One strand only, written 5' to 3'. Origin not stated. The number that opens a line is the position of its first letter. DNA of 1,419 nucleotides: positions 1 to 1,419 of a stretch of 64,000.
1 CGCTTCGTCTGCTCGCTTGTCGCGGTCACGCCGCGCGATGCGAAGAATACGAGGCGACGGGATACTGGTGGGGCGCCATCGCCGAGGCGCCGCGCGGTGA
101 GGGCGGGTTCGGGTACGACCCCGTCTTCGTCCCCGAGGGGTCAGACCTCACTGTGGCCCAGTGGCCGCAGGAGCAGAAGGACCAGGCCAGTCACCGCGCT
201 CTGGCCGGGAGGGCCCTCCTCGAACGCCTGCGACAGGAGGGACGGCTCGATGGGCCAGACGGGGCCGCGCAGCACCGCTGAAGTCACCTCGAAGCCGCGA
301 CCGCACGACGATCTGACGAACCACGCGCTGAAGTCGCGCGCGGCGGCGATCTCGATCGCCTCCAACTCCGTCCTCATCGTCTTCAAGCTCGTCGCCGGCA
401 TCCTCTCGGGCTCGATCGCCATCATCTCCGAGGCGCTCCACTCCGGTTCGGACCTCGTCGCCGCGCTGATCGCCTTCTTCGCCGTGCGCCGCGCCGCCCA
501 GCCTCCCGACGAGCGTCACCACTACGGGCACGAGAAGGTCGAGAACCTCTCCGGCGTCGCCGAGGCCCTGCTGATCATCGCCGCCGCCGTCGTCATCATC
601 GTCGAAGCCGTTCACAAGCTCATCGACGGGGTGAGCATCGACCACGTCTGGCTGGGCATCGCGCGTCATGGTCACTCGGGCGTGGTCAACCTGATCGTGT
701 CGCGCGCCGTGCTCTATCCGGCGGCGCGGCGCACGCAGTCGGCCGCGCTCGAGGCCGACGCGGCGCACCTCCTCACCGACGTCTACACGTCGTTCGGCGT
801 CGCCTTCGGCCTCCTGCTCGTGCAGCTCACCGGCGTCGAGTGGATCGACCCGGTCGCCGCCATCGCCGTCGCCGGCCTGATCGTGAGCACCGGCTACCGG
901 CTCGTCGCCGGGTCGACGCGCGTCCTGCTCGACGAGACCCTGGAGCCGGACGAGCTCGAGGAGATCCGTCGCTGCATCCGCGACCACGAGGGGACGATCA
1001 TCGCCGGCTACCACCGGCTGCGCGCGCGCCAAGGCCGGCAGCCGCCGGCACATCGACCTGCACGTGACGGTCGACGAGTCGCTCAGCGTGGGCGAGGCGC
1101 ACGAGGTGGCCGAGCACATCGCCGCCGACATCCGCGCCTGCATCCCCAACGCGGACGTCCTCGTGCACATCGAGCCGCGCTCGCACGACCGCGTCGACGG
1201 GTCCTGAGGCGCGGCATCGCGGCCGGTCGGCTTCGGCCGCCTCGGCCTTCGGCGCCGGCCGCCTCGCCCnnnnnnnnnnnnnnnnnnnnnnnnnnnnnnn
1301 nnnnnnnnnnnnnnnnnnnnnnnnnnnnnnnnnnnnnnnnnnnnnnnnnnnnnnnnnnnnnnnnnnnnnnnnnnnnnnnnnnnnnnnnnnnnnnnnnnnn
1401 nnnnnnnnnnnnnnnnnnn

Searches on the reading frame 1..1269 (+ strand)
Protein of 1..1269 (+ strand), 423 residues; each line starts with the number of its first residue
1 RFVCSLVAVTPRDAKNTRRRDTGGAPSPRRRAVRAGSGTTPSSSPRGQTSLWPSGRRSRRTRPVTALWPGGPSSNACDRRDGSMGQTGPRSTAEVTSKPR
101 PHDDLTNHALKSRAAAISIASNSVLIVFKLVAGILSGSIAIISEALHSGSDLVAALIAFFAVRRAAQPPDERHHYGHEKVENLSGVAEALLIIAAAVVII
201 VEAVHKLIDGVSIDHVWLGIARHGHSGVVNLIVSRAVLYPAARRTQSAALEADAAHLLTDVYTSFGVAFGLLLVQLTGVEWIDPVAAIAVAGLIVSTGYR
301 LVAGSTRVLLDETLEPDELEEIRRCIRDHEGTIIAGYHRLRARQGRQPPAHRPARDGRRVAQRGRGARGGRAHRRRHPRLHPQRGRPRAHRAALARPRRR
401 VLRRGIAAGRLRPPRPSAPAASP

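Call 25: search_protein_families(library=ncbifam, proteins=[window:1-1269:+], max_evalue=0.00001)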
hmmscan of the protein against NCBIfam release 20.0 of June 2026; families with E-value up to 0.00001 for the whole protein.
window:1-1269:+ (423 aa): 10 families
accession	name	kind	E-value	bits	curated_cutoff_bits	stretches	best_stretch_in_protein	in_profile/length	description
TIGR01297.1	CDF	superfamily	9.1e-56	189.2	82.35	1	112-344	2-232/285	cation diffusion facilitator family transporter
NF052621.1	MngEfTpMntE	equivalog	2.5e-45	155.1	500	1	112-344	3-233/293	manganese efflux transporter MntE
NF050169.1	CatEfflxFieF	equivalog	1.6e-38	132.6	420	1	114-345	7-234/282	cation efflux pump FieF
NF033615.1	CDF_MamM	equivalog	2e-32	112.6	350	1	112-343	9-238/290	magnetosome biogenesis CDF transporter MamM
NF007064.0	PRK09509.1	equivalog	1.1e-31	109.9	447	1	111-345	9-239/300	CDF family cation-efflux transporter FieF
NF033616.1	CDF_MamB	equivalog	2.6e-30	105.9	350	1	111-344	5-234/284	magnetosome biogenesis CDF transporter MamB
NF002923.0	PRK03557.1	equivalog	1.2e-22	80.6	408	1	114-326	20-229/313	CDF family zinc transporter ZitB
NF033827.1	CDF_efflux_DmeF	equivalog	1.5e-22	80.4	250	2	107-215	10-119/309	CDF family Co(II)/Ni(II) efflux transporter DmeF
NF052602.1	Zn_efflux_Cdf31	equivalog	3.9e-21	75.7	460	1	116-322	11-224/299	CDF family zinc efflux transporter Cdf31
NF040994.1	MamV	equivalog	2.7e-18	66.1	500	1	111-333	10-229/319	CDF transporter MamV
